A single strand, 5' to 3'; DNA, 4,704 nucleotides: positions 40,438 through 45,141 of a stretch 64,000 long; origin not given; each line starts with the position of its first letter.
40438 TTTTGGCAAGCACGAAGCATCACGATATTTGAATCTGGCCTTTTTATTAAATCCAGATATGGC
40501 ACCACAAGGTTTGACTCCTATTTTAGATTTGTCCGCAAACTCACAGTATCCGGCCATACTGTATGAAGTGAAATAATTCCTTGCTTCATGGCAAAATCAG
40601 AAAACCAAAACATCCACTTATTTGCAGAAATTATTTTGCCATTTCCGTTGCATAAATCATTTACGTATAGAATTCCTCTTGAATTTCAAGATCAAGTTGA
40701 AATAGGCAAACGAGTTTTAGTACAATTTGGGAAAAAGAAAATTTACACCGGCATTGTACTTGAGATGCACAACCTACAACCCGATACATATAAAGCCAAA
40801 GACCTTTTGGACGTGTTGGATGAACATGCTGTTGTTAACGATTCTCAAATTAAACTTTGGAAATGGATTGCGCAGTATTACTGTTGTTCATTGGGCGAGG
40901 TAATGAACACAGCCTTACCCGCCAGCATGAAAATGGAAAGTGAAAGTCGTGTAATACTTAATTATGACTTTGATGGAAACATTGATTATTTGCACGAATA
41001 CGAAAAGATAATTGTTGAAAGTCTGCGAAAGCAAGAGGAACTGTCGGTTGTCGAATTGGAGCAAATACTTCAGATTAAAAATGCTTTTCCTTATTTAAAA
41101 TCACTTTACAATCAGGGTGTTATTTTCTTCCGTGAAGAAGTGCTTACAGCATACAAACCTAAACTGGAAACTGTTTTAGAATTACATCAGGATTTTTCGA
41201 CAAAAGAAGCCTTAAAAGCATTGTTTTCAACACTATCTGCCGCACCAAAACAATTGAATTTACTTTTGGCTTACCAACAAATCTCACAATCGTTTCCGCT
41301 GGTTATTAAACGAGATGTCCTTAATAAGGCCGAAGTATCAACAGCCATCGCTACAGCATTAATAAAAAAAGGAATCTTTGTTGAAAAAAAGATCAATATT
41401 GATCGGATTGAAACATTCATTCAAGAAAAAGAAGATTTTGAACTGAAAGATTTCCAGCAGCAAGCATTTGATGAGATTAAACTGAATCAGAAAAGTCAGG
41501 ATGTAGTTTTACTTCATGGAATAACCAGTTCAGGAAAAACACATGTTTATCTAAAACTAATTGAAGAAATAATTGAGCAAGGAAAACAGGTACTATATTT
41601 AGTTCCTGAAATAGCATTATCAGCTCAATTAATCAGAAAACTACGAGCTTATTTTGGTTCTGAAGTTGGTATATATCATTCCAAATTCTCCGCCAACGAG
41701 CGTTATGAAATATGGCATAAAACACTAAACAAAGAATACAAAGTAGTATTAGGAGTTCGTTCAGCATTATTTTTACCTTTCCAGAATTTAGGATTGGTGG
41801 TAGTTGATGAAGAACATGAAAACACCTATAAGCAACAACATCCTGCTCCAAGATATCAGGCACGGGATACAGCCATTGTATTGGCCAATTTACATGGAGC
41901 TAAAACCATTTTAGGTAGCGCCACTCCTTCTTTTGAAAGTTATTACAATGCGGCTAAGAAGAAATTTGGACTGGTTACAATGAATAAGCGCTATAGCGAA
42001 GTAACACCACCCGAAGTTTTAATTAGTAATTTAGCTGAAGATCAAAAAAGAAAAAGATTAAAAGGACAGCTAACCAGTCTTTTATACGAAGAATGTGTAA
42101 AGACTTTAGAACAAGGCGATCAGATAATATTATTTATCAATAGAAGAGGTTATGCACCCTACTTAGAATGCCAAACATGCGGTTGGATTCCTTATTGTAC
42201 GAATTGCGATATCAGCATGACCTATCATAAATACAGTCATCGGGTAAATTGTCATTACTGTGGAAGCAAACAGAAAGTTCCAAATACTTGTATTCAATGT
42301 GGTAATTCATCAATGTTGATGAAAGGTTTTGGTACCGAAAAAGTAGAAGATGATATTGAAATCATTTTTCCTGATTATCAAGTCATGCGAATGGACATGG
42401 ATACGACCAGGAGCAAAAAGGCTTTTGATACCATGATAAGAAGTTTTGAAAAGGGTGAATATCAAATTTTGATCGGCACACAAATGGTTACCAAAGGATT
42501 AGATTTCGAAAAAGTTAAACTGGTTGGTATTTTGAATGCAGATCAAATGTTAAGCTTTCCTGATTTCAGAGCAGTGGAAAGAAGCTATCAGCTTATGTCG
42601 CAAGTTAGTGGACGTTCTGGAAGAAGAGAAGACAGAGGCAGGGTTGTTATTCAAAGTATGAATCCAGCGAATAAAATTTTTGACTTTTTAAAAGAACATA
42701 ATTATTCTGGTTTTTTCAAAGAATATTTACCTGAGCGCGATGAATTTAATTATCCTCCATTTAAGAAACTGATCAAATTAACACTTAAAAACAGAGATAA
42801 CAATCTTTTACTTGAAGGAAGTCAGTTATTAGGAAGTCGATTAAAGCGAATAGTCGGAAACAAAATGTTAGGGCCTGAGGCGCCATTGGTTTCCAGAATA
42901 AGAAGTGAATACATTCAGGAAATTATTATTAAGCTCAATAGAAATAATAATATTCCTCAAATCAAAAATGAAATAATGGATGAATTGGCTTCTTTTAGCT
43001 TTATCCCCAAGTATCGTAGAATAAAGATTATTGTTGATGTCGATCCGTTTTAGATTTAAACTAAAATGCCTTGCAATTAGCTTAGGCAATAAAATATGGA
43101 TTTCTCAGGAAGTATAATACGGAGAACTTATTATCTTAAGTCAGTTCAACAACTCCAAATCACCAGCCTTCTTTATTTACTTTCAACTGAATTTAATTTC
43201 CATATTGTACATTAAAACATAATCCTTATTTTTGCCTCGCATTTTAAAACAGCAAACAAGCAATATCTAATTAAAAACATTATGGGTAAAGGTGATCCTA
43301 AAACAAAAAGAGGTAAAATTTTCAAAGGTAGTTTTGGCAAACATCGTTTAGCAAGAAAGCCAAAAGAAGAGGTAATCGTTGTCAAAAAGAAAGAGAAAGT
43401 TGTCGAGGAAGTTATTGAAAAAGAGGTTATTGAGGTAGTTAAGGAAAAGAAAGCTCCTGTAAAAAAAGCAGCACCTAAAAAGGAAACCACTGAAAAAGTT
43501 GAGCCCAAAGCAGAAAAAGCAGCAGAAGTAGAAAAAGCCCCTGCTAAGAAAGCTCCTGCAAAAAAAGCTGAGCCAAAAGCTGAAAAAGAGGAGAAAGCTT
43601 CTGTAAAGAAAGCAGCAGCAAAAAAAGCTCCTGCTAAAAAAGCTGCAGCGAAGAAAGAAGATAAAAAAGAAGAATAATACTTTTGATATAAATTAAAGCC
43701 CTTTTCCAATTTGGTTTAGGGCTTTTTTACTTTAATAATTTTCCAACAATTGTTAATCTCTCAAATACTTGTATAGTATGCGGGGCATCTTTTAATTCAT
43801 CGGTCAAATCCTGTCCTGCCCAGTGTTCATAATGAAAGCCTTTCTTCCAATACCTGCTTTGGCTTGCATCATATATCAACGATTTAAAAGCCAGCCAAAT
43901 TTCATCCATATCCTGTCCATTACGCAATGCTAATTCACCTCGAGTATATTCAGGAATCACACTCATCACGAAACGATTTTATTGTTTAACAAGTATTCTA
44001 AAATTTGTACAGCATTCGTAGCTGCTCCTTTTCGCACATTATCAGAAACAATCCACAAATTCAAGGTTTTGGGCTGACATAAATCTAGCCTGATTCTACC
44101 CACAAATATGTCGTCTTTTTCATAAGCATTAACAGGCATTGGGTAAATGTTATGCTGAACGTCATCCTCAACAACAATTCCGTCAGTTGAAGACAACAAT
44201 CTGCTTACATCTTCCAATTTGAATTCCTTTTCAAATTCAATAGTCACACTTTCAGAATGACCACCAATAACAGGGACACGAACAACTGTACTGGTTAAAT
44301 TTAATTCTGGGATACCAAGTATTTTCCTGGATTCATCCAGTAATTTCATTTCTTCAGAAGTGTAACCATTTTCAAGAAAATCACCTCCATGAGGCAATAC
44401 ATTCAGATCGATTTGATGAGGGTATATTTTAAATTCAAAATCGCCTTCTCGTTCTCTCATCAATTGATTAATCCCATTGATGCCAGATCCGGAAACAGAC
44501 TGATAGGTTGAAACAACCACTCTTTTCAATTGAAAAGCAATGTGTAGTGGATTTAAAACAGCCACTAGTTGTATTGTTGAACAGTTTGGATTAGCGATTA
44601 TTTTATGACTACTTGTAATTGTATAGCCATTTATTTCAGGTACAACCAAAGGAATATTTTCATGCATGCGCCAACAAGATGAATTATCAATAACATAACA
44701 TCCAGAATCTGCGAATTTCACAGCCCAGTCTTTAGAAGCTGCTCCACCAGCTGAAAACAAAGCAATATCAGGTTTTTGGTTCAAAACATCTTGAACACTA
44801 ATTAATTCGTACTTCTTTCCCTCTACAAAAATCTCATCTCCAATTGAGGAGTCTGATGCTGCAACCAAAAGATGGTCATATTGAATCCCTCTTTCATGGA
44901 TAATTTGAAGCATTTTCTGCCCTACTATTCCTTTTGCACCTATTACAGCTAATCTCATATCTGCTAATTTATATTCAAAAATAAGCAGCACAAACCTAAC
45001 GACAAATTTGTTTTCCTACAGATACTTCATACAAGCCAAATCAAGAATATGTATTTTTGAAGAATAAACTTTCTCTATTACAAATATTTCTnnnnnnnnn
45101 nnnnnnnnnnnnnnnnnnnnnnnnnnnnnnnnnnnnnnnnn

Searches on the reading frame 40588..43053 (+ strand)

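Call 47: search_protein_families(library=pfam, proteins=[window:40588-43053:+], max_evalue=0.00001)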
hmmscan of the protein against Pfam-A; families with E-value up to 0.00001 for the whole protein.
window:40588-43053:+ (821 aa): 6 families
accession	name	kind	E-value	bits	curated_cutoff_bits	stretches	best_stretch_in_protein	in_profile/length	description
PF17764.6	PriA_3primeBD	-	4e-30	103.9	22.7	1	14-111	1-96/96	3'DNA-binding domain (3'BD)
PF00270.35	DEAD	-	5.3e-19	69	26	1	288-451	2-163/167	DEAD/DEAH box helicase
PF04851.21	ResIII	-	2.2e-14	54.1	22.5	1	284-448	2-163/164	Type III restriction enzyme, res subunit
PF00271.37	Helicase_C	-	1.8e-13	51.1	23.5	1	596-680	39-109/110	Helicase conserved C-terminal domain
PF18319.7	Zn_ribbon_PriA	-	1e-10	41.8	26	1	537-563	1-27/27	PriA DNA helicase Cys-rich region (CRR) domain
PF18074.6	PriA_C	-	2.1e-10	41.7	26.9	1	724-820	1-95/95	Primosomal protein N C-terminal domain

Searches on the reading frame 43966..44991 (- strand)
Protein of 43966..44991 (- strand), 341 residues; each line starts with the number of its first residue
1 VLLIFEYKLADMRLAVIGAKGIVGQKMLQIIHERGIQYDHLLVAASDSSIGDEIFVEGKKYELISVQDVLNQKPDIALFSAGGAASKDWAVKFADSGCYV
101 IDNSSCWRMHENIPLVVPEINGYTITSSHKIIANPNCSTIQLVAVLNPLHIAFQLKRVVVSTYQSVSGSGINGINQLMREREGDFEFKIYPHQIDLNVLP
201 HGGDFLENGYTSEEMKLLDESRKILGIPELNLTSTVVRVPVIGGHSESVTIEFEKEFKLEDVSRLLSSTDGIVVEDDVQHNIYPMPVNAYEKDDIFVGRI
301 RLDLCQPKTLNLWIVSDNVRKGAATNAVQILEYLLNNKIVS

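Call 47: search_protein_families(library=pfam, proteins=[window:43966-44991:-], max_evalue=0.00001)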
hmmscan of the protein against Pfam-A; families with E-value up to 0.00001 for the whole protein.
window:43966-44991:- (341 aa): 2 families
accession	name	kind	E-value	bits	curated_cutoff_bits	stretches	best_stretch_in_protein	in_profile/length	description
PF02774.23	Semialdhyde_dhC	-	8.4e-45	153.6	26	1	146-321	1-184/184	Semialdehyde dehydrogenase, dimerisation domain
PF01118.30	Semialdhyde_dh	-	4e-24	85.8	26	1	14-126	2-119/121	Semialdehyde dehydrogenase, NAD binding domain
